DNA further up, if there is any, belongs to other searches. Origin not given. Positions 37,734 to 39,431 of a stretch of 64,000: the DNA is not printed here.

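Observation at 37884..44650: Complete sialic-acid pathway with no recognisable sialyltransferase: orphan gene 37884-39281 as a candidate new transferase family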

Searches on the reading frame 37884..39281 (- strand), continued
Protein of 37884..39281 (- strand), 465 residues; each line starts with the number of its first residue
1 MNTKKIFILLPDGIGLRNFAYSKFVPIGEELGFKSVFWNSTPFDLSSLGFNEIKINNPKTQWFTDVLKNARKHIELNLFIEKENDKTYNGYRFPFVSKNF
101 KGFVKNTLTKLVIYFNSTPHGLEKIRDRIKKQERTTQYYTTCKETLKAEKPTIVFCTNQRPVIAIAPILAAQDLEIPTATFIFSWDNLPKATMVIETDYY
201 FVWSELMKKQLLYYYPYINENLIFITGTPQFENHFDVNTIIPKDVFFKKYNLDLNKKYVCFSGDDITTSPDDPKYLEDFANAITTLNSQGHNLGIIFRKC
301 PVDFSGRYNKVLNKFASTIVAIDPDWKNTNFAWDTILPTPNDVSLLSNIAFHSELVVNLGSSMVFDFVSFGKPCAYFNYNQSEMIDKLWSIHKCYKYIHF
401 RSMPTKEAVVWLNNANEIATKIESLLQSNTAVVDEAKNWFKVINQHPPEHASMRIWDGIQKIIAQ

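Call 37: search_protein_families(library=pfam, proteins=[L028:6540-7184:+, L028:7404-8213:+, L028:8237-9022:+, L028:9271-9906:+, L071:4297-5046:+, L071:6101-7822:+, L071:7822-8730:+, L071:9238-9978:+, L003:5274-6599:+, L003:8294-9589:+], max_evalue=0.001)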
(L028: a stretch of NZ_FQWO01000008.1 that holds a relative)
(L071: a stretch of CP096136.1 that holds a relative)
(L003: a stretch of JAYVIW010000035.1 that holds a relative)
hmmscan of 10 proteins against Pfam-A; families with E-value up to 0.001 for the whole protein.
L028:6540-7184:+ (214 aa): 0 families

L028:7404-8213:+ (269 aa): 1 family
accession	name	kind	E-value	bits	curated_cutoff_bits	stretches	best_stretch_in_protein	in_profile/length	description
PF13578.12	Methyltransf_24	-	4e-08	34.5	26.3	1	96-166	33-105/105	Methyltransferase domain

L028:8237-9022:+ (261 aa): 1 family
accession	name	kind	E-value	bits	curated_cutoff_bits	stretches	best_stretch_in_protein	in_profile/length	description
PF00535.33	Glycos_transf_2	-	9.6e-10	39.1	23.3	1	5-128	1-129/168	Glycosyl transferase family 2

L028:9271-9906:+ (211 aa): 0 families

L071:4297-5046:+ (249 aa): 0 families

L071:6101-7822:+ (573 aa): 2 families
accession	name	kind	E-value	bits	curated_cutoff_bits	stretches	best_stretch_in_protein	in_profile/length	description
PF21211.3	FkbH_N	-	2.5e-62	210.7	27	1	22-216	1-191/192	FkbH, N-terminal domain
PF06616.17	BsuBI_PstI_RE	-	0.00035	20.5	27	0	46-113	8-76/154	BsuBI/PstI restriction endonuclease domain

L071:7822-8730:+ (302 aa): 6 families
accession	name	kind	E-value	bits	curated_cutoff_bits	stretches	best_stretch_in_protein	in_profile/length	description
PF13489.12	Methyltransf_23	-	3.2e-18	66.4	27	1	134-270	20-163/164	Methyltransferase domain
PF08242.18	Methyltransf_12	-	5.7e-12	46.7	30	1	141-234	1-98/98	Methyltransferase domain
PF13847.12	Methyltransf_31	-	3.6e-10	40.1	27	1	139-249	6-123/145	Methyltransferase domain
PF08241.18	Methyltransf_11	-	5.7e-10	40.1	21.2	1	141-236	1-95/95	Methyltransferase domain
PF13649.12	Methyltransf_25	-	1.2e-07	32.7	27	1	141-232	2-97/97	Methyltransferase domain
PF05401.17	NodS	-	3.4e-05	24.2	24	1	130-241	37-149/201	Nodulation protein S (NodS)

L071:9238-9978:+ (246 aa): 0 families

L003:5274-6599:+ (441 aa): 3 families
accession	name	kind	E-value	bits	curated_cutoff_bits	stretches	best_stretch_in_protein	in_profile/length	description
PF00113.28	Enolase_C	-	3.5e-127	424.2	21.5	1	152-440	3-294/296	Enolase, C-terminal TIM barrel domain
PF03952.21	Enolase_N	-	3.6e-60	202.3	35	1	16-145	1-131/131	Enolase, N-terminal domain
PF13378.12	MR_MLE_C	-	0.00019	21.6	29.4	1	279-405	54-176/219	Enolase C-terminal domain-like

L003:8294-9589:+ (431 aa): 0 families

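Call 38: predict_structure(alignment_id=A1)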
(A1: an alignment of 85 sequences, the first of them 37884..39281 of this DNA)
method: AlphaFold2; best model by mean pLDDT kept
length: 465 residues; sequences in the alignment: 85
mean_pLDDT: 96.3   pTM: 0.93
mean pLDDT of the five models: 96.3, 96.2, 95.5, 95.5, 95.4
residues with pLDDT >= 90: 439; 70-90: 25; 50-70: 1; < 50: 0
segments of 3 or more residues with pLDDT < 50: none
pLDDT, mean of each block of 10 residues (from residue 1): 92 96 98 97 94 89 95 98 96 93 97 98 98 96 97 98 97 99 96 97 98 97 98 96 98 98 95 98 98 98 96 98 95 90 98 97 96 98 89 94 96 98 97 98 96 98 97
secondary structure, 60 per line:
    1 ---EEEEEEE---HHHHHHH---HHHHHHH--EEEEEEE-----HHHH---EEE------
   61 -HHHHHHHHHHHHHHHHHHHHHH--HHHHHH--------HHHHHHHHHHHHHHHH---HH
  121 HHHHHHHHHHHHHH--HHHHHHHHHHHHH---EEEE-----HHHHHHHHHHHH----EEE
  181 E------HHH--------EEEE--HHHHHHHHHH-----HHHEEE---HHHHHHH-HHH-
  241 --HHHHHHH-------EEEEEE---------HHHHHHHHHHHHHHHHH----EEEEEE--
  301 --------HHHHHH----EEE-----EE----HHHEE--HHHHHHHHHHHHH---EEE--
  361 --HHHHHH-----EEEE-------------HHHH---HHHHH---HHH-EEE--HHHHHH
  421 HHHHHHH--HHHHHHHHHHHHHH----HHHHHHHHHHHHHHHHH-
elements in order: E4-10 H14-20 H24-30 E33-39 H45-48 E52-54 H62-83 H86-91 H100-115 H119-134 H137-149 E153-156 H162-173 E178-181 E199-202 H205-214 E223-225 H229-235 H243-249 E257-262 H272-288 E293-298 H309-314 E319-321 H340-352 E356-358 H363-368 E374-377 H391-394 H398-402 E410-412 H415-427 H430-443 H448-464

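Call 41: fold_search(model_id=the predicted structure, library=pdb)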
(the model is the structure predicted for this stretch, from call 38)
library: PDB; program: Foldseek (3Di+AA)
matches with E <= 10: 1624; with E <= 0.001: 309
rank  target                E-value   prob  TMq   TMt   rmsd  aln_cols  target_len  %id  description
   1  3dzc_A                5.5e-13  1.00  0.54  0.65   6.4       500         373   14  2.35 Angstrom resolution structure of WecB (VC0917), a UDP-N-acetylglucosamine 2-epimerase from Vibrio cholerae. (released 2008-08-12)
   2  5enz_A                6.8e-13  1.00  0.54  0.67   6.3       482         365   13  S. aureus MnaA-UDP co-structure (released 2016-04-27)
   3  3beo_A                9.5e-13  1.00  0.50  0.60   7.1       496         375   13  A Structural Basis for the allosteric regulation of non-hydrolyzing UDP-GlcNAc 2-epimerases (released 2008-02-19)
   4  5enz_B                2.9e-12  1.00  0.53  0.63   6.3       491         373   13  S. aureus MnaA-UDP co-structure (released 2016-04-27)
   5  8ahe_A                3.4e-12  1.00  0.57  0.70   6.0       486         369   13  PAC-FragmentDEL: Photoactivated covalent capture of DNA encoded fragments for hit discovery (released 2022-09-14)
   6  1f6d_C                4.0e-12  1.00  0.53  0.64   6.2       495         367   12  THE STRUCTURE OF UDP-N-ACETYLGLUCOSAMINE 2-EPIMERASE FROM E. COLI. (released 2000-12-13)
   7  9cm8_A                4.7e-12  1.00  0.55  0.67   6.2       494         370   12  UDP-GlcNAc 2-epimerase MnaA of Paenibacillus alvei (released 2024-10-02)
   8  1f6d_A                5.0e-12  1.00  0.54  0.65  10.2       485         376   12  THE STRUCTURE OF UDP-N-ACETYLGLUCOSAMINE 2-EPIMERASE FROM E. COLI. (released 2000-12-13)
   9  5xvs_B                5.0e-12  1.00  0.46  0.57   9.2       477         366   11  Crystal structure of UDP-GlcNAc 2-epimerase NeuC complexed with UDP (released 2018-04-11)
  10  3ot5_D                5.3e-12  1.00  0.56  0.68   5.6       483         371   12  2.2 Angstrom Resolution Crystal Structure of putative UDP-N-acetylglucosamine 2-epimerase from Listeria monocytogenes (released 2010-09-22)
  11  9cm8_B                5.6e-12  1.00  0.56  0.68   6.2       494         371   12  UDP-GlcNAc 2-epimerase MnaA of Paenibacillus alvei (released 2024-10-02)
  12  1f6d_D                7.8e-12  1.00  0.55  0.67   6.5       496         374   13  THE STRUCTURE OF UDP-N-ACETYLGLUCOSAMINE 2-EPIMERASE FROM E. COLI. (released 2000-12-13)
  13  1f6d_B                1.3e-11  1.00  0.53  0.64   6.8       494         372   12  THE STRUCTURE OF UDP-N-ACETYLGLUCOSAMINE 2-EPIMERASE FROM E. COLI. (released 2000-12-13)
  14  6vlb_A                1.4e-11  1.00  0.57  0.70   6.8       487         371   11  Crystal structure of ligand-free UDP-GlcNAc 2-epimerase from Neisseria meningitidis (released 2020-11-11)
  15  7mi0                  1.6e-11  1.00  0.53  0.62   7.3       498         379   13  Crystal Structure of Glycosyltransferase from Rickettsia africae ESF-5 (released 2021-04-28)
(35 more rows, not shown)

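Call 42: search_solved_structures(query=A1, max_evalue=10, show_alignments=4)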
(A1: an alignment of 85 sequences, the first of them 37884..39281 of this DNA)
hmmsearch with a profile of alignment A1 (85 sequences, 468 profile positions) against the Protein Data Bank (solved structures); distinct sequences matched with E-value up to 10: 9.
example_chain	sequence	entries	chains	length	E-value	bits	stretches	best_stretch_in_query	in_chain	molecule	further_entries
7ya2_A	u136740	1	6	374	0.11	14.5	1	222-305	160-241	Capsular polysaccharide synthesis enzyme CapG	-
2ioy_A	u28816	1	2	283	0.42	12.6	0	121-184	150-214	Periplasmic sugar-binding protein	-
9wde_A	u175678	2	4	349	0.98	11.4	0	192-263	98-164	Processive diacylglycerol beta-glucosyltransferase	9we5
4dzs_A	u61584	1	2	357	1.2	11.1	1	15-139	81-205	Pumilio homology domain family member 4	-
9dt4_A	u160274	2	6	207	1.6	10.6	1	9-112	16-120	Sulfonylurea repressor CsR (L4.2-20)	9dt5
6ox7_C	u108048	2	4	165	2.2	10.2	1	31-168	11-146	Phosphatidylinositol 3-kinase regulatory subunit beta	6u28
3l4q_C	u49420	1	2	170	4.7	9.1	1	31-168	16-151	Phosphatidylinositol 3-kinase regulatory subunit beta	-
7rch_C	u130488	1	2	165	5.3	8.9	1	31-168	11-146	Phosphatidylinositol 3-kinase regulatory subunit beta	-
4uos_A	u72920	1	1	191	6.2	8.7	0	23-154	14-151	DESIGNED HELICAL BUNDLE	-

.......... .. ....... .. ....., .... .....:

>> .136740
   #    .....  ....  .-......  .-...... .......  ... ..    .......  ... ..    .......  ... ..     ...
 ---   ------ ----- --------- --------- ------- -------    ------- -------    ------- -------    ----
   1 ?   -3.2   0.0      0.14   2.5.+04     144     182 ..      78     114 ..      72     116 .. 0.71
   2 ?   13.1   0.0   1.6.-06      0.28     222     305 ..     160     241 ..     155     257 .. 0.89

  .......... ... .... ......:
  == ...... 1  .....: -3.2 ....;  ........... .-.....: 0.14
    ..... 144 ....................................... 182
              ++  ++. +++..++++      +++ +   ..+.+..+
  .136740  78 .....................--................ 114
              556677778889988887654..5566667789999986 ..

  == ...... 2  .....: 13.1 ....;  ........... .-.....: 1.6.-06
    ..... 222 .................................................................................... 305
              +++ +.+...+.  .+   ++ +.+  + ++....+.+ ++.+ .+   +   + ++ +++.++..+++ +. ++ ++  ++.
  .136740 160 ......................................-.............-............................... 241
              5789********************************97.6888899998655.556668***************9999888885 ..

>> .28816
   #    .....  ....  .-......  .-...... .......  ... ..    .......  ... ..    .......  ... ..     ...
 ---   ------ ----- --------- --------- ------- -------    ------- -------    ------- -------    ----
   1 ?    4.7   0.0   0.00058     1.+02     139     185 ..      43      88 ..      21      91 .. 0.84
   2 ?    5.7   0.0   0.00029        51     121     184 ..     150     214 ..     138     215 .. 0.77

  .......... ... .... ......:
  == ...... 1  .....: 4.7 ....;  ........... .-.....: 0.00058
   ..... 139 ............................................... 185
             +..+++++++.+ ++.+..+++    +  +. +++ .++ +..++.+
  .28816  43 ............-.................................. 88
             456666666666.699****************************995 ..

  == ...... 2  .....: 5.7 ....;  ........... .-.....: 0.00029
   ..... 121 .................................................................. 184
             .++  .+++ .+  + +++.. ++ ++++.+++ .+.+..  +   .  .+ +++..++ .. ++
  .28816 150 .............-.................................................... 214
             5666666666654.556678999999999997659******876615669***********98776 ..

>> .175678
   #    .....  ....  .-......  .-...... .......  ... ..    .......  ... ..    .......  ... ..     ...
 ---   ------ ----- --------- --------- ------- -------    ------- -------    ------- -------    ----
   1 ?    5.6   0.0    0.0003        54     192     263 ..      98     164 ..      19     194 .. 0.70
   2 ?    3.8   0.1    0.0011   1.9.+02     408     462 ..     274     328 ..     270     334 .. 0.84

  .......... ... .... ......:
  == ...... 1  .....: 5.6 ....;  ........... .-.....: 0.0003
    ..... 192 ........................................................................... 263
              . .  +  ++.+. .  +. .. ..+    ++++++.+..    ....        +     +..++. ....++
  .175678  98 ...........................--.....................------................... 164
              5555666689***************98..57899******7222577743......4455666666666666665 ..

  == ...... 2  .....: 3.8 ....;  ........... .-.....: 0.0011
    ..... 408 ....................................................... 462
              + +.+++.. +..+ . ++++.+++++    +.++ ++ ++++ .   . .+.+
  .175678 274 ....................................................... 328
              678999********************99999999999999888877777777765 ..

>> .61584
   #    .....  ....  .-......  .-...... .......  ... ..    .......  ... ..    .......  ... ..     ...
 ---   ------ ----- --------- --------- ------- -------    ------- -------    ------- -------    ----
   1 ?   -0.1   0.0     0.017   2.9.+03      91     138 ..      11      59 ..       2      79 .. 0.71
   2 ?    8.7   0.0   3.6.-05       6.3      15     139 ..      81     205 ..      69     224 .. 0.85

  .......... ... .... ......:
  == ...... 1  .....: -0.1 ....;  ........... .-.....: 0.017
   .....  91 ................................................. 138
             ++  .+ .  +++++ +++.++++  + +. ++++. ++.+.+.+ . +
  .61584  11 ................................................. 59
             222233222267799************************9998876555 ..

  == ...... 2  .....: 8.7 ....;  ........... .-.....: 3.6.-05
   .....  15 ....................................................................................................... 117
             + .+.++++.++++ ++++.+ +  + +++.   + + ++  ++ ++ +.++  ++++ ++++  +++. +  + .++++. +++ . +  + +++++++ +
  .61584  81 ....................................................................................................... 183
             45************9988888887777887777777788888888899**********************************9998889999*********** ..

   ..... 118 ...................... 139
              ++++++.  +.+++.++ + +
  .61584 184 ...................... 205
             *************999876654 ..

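Call 43: search_protein_families(library=ncbifam, proteins=[P0239, P0241, P0242, P0246, P0253, P0260, P0261, P0264, P0267, P0269], max_evalue=0.001)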
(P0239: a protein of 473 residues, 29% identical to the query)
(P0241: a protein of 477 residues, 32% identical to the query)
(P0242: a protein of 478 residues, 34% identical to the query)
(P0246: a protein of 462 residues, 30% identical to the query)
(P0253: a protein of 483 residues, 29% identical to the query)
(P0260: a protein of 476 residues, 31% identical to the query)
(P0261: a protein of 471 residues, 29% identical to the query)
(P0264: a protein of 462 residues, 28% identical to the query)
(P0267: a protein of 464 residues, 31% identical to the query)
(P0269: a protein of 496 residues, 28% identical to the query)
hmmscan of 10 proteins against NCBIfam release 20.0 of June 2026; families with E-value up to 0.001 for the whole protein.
P0239 (473 aa): 0 families

P0241 (477 aa): 1 family
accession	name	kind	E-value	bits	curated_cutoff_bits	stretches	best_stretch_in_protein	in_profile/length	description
NF046086.1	BFO_1060_trans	domain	4.3e-10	39.3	200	1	202-281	103-178/365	BFO_1060 family glycosyltransferase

P0242 (478 aa): 1 family
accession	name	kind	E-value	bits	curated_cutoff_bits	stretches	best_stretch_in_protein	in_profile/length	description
NF046086.1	BFO_1060_trans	domain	5e-05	22.6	200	1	142-273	32-169/365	BFO_1060 family glycosyltransferase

P0246 (462 aa): 2 families
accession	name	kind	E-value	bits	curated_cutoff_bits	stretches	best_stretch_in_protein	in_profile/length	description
NF046086.1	BFO_1060_trans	domain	1.3e-09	37.6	200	1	128-264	27-171/365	BFO_1060 family glycosyltransferase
TIGR02149.1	glgA_Coryne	subfamily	0.00025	20.3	302.4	1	201-266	150-215/391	glycogen synthase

P0253 (483 aa): 2 families
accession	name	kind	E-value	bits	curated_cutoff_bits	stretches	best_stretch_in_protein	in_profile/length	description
NF046086.1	BFO_1060_trans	domain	2.7e-13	49.8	200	1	199-274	105-178/365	BFO_1060 family glycosyltransferase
TIGR04396.2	surf_polysacc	subfamily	1.2e-09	37.9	125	1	198-238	100-139/427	surface carbohydrate biosynthesis protein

P0260 (476 aa): 3 families
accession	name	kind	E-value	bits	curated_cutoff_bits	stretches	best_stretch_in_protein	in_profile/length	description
NF046086.1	BFO_1060_trans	domain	1.5e-12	47.3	200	1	138-293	31-195/365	BFO_1060 family glycosyltransferase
TIGR04396.2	surf_polysacc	subfamily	1.5e-05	24.4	125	1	201-250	101-149/427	surface carbohydrate biosynthesis protein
NF010135.0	PRK13609.1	equivalog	0.00023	20.2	500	0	146-268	97-211/388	diglucosyl diacylglycerol synthase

P0261 (471 aa): 0 families

P0264 (462 aa): 2 families
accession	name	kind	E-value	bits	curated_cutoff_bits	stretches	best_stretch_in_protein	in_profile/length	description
NF046086.1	BFO_1060_trans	domain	1.9e-20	73.3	200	1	199-462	105-364/365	BFO_1060 family glycosyltransferase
TIGR04396.2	surf_polysacc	subfamily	2.8e-11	43.2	125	2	277-413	206-323/427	surface carbohydrate biosynthesis protein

P0267 (464 aa): 1 family
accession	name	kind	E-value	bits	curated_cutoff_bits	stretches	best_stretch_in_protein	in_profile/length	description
NF046086.1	BFO_1060_trans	domain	3e-05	23.3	200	1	199-290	105-194/365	BFO_1060 family glycosyltransferase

P0269 (496 aa): 2 families
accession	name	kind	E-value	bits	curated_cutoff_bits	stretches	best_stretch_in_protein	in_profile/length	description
NF046086.1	BFO_1060_trans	domain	1.2e-11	44.4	200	1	171-296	40-171/365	BFO_1060 family glycosyltransferase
TIGR04396.2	surf_polysacc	subfamily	1.6e-05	24.3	125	0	228-266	102-139/427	surface carbohydrate biosynthesis protein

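Call 44: find_homologous_proteins(query=P0264, max_evalue=0.001)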
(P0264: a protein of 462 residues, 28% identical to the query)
Query P0264 (462 aa): 40 proteins with E <= 0.001 among 8000 candidates.
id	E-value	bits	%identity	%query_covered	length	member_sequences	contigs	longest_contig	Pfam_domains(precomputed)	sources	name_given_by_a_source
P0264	0.0e+0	1029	100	100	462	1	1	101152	PF04464.21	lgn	-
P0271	7.3e-153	528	54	99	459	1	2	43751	PF04464.21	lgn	-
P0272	6.9e-152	525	53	100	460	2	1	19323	PF04464.21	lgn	-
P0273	8.6e-149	515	53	99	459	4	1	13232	PF04464.21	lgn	-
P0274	1.2e-146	507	50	100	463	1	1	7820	PF04464.21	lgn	-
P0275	5.1e-145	502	49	99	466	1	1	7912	PF04464.21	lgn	-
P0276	1.5e-45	174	28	100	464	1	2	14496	-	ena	-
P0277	6.2e-42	162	28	98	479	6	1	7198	PF04464.21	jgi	jgi:hypothetical protein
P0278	6.5e-41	159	27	100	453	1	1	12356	PF04464.21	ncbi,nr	ncbi:MAG: CDP-glycerol glycerophosphotransferase family protein [Magnetococcales bacterium]|nr:CDP-g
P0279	6.7e-40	156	27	100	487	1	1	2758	-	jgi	jgi:hypothetical protein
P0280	5.5e-38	149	25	99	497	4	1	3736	-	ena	-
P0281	6.6e-37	146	29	99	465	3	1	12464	-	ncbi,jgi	jgi:hypothetical protein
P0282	4.9e-36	143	30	63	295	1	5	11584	-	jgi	jgi:hypothetical protein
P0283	1.8e-35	141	27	100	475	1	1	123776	-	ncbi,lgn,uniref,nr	ncbi:UDP-glycosyltransferase [Flavobacterium sp. TAB 87]|uniref:UDP-glycosyltransferase n=1 Tax=Flav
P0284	2.2e-35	141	28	99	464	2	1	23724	-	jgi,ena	-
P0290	2.7e-31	127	29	90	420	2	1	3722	PF04464.21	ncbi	ncbi:MAG: CDP-glycerol glycerophosphotransferase family protein, partial [Candidatus Falkowbacteria 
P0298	5.7e-28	116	28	73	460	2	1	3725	PF04464.21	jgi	jgi:CDP-glycerol glycerophosphotransferase (TagB/SpsB family)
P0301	2.1e-25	108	27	100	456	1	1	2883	PF04464.21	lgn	-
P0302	7.8e-23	99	26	93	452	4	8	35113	PF04464.21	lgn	-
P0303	2.7e-22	98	29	64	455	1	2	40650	PF04464.21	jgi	-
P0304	7.0e-21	93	27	68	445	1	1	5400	PF02350.26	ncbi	-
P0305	4.6e-19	87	30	71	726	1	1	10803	PF13847.13,PF13489.13,PF02353.27,PF05175.21,PF13649.13,PF04464.21,PF01209.25,PF08241.19,PF08242.19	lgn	-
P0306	4.3e-18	84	29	63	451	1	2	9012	PF04464.21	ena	-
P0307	5.2e-17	80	27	65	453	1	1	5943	PF04464.21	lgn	-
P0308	2.3e-16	78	29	63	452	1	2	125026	PF04464.21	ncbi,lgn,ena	-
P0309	9.3e-16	76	25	82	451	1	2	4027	PF04464.21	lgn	-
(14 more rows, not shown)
